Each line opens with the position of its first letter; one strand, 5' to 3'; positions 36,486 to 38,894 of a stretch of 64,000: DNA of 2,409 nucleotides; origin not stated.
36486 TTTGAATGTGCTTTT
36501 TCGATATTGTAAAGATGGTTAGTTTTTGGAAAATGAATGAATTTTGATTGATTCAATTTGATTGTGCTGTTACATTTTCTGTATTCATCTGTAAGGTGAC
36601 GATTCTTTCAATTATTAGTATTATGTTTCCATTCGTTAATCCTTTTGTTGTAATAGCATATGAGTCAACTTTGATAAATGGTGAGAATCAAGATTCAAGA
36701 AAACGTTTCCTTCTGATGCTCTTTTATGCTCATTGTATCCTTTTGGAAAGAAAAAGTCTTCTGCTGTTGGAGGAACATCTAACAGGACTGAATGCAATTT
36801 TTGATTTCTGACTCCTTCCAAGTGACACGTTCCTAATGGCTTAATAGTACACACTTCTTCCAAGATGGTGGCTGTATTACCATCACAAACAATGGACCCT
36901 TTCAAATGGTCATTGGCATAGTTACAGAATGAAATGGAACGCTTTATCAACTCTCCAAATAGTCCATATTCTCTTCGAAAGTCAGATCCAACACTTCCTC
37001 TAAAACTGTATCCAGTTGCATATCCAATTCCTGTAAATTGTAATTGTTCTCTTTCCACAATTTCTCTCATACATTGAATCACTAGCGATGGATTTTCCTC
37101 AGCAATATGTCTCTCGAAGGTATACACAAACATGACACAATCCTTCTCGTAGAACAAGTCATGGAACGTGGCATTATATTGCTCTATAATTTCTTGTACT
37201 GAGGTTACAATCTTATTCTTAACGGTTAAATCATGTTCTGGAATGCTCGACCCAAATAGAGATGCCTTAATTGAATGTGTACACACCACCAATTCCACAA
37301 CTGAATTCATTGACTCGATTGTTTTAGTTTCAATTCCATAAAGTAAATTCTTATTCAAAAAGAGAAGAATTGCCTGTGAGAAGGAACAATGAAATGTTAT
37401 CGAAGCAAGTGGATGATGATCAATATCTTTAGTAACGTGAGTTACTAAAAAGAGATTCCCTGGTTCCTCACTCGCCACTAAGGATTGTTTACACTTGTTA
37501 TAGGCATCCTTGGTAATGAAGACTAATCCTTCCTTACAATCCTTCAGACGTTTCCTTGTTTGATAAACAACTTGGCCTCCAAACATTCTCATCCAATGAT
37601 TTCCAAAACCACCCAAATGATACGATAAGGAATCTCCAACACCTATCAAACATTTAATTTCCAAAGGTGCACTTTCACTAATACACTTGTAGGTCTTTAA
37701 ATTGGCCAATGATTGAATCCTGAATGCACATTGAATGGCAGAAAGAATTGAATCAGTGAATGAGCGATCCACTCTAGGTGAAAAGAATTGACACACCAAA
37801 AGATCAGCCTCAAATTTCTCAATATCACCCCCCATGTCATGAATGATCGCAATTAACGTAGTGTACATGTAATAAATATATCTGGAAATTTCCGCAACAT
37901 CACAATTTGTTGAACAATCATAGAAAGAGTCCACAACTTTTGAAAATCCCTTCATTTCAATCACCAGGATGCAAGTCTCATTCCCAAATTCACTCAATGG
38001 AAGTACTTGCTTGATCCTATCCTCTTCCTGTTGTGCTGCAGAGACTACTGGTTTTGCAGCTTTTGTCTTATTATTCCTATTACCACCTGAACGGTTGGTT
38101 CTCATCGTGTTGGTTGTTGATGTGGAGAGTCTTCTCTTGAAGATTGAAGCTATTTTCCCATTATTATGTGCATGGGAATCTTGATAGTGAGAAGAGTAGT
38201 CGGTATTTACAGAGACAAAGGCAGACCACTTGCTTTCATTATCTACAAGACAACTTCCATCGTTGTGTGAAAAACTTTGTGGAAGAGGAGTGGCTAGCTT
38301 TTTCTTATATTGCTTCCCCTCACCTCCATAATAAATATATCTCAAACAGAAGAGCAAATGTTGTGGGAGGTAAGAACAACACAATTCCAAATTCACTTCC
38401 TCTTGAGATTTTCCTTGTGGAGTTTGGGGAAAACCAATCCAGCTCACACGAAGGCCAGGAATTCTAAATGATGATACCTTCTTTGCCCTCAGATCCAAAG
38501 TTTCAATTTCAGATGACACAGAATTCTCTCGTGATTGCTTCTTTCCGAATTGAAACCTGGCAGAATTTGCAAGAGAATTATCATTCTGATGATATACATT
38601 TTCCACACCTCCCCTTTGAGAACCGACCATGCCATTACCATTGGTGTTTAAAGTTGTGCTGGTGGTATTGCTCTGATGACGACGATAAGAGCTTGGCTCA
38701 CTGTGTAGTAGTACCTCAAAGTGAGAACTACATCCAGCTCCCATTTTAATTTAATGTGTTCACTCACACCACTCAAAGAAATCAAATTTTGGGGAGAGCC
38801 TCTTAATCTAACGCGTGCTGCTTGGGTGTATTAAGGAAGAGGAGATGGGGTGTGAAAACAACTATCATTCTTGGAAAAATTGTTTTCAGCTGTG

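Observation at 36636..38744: N-myristoylation-motif, sAC-like tandem cyclase-homology protein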

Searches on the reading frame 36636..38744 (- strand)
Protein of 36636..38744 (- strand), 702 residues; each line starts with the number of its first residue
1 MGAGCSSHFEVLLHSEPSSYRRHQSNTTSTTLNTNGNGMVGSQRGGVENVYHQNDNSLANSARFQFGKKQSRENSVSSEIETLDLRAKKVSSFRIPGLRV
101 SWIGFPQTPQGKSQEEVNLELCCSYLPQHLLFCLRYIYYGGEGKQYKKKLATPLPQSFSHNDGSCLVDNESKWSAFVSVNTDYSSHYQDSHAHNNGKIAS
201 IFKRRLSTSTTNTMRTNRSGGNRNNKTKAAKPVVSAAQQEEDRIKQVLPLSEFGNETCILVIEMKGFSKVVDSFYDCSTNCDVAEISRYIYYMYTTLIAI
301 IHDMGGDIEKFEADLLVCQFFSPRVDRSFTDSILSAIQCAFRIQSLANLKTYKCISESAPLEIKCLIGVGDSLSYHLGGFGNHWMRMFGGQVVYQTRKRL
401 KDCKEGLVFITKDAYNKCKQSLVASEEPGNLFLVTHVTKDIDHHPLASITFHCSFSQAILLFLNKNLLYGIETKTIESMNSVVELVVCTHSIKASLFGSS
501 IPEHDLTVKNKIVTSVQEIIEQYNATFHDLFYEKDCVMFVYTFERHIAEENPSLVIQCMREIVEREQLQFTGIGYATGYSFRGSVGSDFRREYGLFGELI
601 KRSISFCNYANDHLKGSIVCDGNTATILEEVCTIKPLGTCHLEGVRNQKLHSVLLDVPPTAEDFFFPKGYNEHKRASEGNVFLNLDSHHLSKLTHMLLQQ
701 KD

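Call 3: search_protein_families(library=pfam, proteins=[window:36636-38744:-], max_evalue=10)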
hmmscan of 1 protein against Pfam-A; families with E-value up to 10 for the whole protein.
window:36636-38744:- (702 aa): 0 families
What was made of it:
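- No Pfam hit (call 3).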

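Call 4: search_solved_structures(query=window:36636-38744:-, max_evalue=10, show_alignments=3)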
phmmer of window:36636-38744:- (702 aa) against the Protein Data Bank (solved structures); distinct sequences matched with E-value up to 10: 17.
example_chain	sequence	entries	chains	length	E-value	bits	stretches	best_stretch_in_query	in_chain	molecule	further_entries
4oya_A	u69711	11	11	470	7.2e-07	31.1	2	258-426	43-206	Adenylate cyclase type 10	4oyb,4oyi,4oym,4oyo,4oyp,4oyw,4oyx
4clf_A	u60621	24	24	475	7.5e-07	31.1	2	258-426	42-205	ADENYLATE CYCLASE TYPE 10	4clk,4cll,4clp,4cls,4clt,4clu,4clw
4cm2_A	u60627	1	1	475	7.5e-07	31.1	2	258-426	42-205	ADENYLATE CYCLASE TYPE 10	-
4cm0_A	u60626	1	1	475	7.8e-07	31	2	258-426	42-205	SOLUBLE ADENYLYL CYCLASE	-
5mbh_A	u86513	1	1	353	0.0088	17.6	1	469-601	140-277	Beta subunit of photoactivated adenylyl cyclase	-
5x4t_A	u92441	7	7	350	0.0095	17.5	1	568-601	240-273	Photoactivated adenylyl cyclase | Family 3 adenylate cyclase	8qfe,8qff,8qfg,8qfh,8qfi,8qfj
9f1z_A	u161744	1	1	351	0.0095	17.5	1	568-601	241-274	Family 3 adenylate cyclase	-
5x4u_A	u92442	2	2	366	0.011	17.3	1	568-601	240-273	Photoactivated adenylyl cyclase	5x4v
5mbk_A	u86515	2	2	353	0.011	17.3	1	470-601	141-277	Beta subunit of photoactivated adenylyl cyclase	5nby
5m27_A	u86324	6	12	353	0.011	17.3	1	470-601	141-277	Beta subunit of photoactivated adenylyl cyclase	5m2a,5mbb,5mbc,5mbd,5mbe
5mbj_A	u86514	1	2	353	0.011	17.3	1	470-601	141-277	Beta subunit of photoactivated adenylyl cyclase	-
4yus_A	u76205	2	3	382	0.012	17.2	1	568-601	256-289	Family 3 adenylate cyclase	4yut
9f1w_A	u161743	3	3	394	0.013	17.1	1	568-601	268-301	Family 3 adenylate cyclase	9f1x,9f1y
5mbg_A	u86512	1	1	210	0.015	16.9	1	494-601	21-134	Beta subunit of photoactivated adenylyl cyclase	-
2w01_A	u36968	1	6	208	0.092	14.3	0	571-609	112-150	ADENYLATE CYCLASE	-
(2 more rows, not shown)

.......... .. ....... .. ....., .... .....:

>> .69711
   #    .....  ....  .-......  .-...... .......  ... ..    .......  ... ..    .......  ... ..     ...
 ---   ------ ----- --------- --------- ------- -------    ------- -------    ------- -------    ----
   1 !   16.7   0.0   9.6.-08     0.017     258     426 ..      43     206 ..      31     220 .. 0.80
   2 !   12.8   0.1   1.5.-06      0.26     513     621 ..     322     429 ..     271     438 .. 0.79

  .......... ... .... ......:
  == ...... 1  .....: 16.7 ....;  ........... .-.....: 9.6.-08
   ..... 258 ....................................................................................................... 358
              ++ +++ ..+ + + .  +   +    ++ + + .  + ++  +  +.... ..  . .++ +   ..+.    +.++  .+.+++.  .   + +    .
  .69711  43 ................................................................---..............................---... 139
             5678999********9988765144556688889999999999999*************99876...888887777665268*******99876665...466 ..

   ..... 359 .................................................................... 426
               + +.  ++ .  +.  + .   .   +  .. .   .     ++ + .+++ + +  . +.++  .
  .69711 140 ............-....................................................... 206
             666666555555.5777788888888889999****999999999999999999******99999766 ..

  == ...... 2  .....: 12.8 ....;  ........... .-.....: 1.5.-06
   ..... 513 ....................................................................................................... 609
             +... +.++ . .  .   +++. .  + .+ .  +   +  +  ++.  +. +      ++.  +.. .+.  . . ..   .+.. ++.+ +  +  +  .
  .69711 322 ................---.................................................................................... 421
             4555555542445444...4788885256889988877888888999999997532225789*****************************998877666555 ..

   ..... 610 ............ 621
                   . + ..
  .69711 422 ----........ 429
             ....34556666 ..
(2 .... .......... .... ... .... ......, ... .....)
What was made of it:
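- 37455..37997 (-): C1-like cyclase-homology domain (aa 250-430). Carries E263 (codon 37956-37958), K310 (37815-37817), A313-D314 (37803-37808), K364 (37653-37655) and R397 (37554-37556). HMMER alignment to sAC C1 (call 4).
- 36780..37304 (-): C2-like cyclase-homology domain (aa 481-655), catalytically degenerate: D529 (37158-37160), G594 (36963-36965), K601 (36942-36944), S605 (36930-36932). HMMER alignment to sAC C2 (call 4).
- On sAC (ADCY10-type) family: Two HMMER stretches collinear with sAC C1 and C2 (call 4).
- Checked: The two cyclase-homology domains are real and lie in sAC order. phmmer against PDB sequences gives human ADCY10 at E = 7e-7, with query 258-426 matching sAC C1 (42-205) and query 513-621 matching sAC C2 (321-428) (call 4).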

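Call 5: find_homologous_proteins(query=window:36636-38744:-, max_evalue=0.001)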
Query window:36636-38744:- (702 aa): 2 proteins with E <= 0.001 among 7374 candidates.
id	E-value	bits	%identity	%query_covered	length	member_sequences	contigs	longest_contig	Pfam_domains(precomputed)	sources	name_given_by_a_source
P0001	0.0e+0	1621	100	100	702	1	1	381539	-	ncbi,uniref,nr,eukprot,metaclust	ncbi:predicted protein [Naegleria gruberi]|uniref:Predicted protein n=1 Tax=Naegleria gruberi TaxID=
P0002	1.1e-203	696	51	89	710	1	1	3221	-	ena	-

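Call 6: search_protein_families(library=ncbifam, proteins=[window:36636-38744:-], max_evalue=10)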
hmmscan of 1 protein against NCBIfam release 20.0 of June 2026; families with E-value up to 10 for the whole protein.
window:36636-38744:- (702 aa): 0 families
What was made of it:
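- Tried and rejected: Pfam and NCBIfam scans of the protein found nothing, even at E <= 10 (calls 3, 6).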

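Call 11: find_encoding_contigs(protein=P0002, flank=5000, max_places=4)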
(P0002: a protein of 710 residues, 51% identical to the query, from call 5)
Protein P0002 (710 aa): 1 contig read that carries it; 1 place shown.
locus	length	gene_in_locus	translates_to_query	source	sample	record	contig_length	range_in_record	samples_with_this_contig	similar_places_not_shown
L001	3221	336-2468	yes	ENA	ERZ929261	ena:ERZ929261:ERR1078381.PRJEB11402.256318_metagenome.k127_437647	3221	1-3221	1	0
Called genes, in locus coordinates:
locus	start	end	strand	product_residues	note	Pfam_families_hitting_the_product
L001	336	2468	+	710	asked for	-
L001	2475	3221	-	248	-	?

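Call 20: predict_structure(alignment_id=A1)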
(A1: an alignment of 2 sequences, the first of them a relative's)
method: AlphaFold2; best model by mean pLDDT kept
length: 702 residues; sequences in the alignment: 2
mean_pLDDT: 29.1   pTM: 0.26
mean pLDDT of the five models: 29.1, 28.4, 25.9, 24.4, 23.3
residues with pLDDT >= 90: 0; 70-90: 0; 50-70: 46; < 50: 656
segments of 3 or more residues with pLDDT < 50: 1-259, 273-290, 303-328, 349-359, 365-702
pLDDT, mean of each block of 10 residues (from residue 1): 21 23 23 21 22 23 21 22 19 20 26 31 25 23 21 22 22 21 21 23 22 24 26 27 26 38 52 46 45 51 46 46 45 57 54 43 47 28 39 43 33 34 25 21 22 25 24 27 25 23 29 35 30 23 27 34 32 20 23 26 26 24 22 21 23 25 26 26 24 26 27
secondary structure, 60 per line:
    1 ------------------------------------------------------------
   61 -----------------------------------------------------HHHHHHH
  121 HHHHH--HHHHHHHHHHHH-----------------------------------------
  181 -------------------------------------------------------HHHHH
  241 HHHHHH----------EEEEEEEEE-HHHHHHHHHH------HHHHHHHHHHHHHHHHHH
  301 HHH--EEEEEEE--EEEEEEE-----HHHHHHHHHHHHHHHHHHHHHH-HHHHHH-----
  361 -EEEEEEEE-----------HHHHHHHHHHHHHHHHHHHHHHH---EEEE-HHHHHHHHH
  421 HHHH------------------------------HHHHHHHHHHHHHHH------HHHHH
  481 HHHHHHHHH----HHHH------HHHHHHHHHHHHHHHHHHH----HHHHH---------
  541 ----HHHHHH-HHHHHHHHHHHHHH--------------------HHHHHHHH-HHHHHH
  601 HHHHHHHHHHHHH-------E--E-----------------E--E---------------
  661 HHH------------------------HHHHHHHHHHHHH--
elements in order (helices of 4 or more, strands of 3 or more residues): H114-125 H128-139 H236-246 E257-265 H267-276 H283-303 E306-312 E315-321 H327-348 H350-355 E362-369 H381-403 E407-410 H412-424 H455-469 H476-489 H494-497 H504-522 H527-531 H545-550 H552-565 H586-593 H595-613 H688-700
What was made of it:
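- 38325..38405 (-): sAC-family N-terminal helix region (aa 114-140, '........'). Predicted helical even in the poor first model (call 20).
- Tried and rejected: Run on the two-sequence alignment, it was useless (pLDDT 29; call 20).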

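Call 21: search_protein_representatives(alignment_id=A1)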
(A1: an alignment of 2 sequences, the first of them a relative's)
Query: 2 sequences, 737 profile positions. Proteins with E-value up to 0.001 (for the whole library): 857; up to 1e-10: 110; up to 1e-30: 3. The best 150 are listed.
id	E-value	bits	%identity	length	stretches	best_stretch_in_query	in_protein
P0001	0.0e+00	1457.9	-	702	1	1-737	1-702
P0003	5.7e-78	279.3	-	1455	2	263-673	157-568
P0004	1.8e-54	201.6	-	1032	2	310-656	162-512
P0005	1.2e-28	116.3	-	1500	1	282-685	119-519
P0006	2.9e-26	108.4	-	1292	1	284-655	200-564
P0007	5.0e-25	104.3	-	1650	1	276-655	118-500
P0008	2.3e-23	98.8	-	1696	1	314-659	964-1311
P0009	2.7e-22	95.3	-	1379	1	324-654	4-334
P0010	6.7e-22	94.0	-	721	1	283-653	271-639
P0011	1.2e-20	89.8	-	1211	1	312-625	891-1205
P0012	1.8e-19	85.9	-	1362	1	286-656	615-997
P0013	2.1e-19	85.7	-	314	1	339-635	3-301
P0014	4.0e-18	81.5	-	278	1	360-614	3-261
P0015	6.6e-18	80.8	-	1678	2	353-676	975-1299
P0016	8.0e-18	80.5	-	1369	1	314-653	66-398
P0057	8.9e-13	63.8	-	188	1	77-155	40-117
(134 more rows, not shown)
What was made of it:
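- On sAC (ADCY10-type) family: 857 profile hits, dominated by N-terminal tandem-CHD proteins (call 21).
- Checked: A profile search finds 857 relatives at E <= 1e-3, almost all tandem-CHD sAC-like proteins (call 21).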
